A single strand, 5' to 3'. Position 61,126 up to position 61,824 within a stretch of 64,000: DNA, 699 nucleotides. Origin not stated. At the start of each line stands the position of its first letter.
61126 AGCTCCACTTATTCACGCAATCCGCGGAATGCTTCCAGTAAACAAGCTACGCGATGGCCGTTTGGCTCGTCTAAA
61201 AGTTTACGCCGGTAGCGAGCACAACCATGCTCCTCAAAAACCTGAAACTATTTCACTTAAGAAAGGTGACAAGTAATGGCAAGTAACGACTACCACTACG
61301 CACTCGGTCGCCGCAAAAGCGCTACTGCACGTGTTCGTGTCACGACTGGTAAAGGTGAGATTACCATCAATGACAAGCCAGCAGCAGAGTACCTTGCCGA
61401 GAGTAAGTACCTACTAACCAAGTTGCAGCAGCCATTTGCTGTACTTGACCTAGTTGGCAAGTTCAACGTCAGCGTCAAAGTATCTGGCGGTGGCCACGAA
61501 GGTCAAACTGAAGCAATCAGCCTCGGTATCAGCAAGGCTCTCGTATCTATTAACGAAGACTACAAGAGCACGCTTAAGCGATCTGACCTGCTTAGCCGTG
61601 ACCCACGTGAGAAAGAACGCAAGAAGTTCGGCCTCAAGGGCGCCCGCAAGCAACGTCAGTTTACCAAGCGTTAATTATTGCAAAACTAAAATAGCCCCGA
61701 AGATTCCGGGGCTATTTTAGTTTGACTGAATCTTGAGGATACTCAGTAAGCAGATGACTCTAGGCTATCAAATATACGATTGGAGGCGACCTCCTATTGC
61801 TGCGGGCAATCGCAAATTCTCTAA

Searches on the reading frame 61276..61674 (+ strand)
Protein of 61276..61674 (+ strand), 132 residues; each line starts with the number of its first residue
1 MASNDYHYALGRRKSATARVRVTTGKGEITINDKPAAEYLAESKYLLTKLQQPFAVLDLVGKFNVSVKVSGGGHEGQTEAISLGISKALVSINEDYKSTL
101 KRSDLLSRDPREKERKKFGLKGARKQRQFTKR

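Call 35: find_encoding_contigs(protein=window:61276-61674:+, flank=10000, max_places=3)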
Protein window:61276-61674:+ (132 aa): 3 contigs read that carry it; 3 places shown.
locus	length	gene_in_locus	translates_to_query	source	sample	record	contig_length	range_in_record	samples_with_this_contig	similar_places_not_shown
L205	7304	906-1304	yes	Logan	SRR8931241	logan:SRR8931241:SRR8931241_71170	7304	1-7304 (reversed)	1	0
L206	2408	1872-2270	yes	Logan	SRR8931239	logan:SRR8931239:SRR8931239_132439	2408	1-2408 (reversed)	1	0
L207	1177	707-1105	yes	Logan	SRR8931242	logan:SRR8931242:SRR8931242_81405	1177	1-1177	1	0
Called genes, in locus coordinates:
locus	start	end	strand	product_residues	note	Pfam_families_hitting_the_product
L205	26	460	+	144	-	PF01196:Ribosomal_L17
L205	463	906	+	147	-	PF00572:Ribosomal_L13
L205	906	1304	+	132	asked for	PF00380:Ribosomal_S9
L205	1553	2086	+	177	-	-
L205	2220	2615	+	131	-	-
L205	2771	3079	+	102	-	-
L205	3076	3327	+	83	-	-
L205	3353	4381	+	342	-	PF00579:tRNA-synt_1b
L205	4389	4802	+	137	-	-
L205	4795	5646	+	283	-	PF01479:S4, PF00849:PseudoU_synth_2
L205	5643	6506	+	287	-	PF13177:DNA_pol3_delta2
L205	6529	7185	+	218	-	PF25063:ARM_TT21_C (faint), PF12895:ANAPC3 (faint), PF13181:TPR_8 (faint), PF13432:TPR_16 (faint), PF23914:TPR_CcmH_CycH (faint), PF00515:TPR_1 (weak), PF07719:TPR_2 (weak), PF13424:TPR_12 (weak), +4 more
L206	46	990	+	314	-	PF01193:RNA_pol_L, PF01000:RNA_pol_A_bac, PF03118:RNA_pol_A_CTD, PF26169:HHH_XRCC3_RpoA (faint)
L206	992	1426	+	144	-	PF01196:Ribosomal_L17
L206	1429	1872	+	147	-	PF00572:Ribosomal_L13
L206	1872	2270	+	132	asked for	PF00380:Ribosomal_S9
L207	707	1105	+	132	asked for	PF00380:Ribosomal_S9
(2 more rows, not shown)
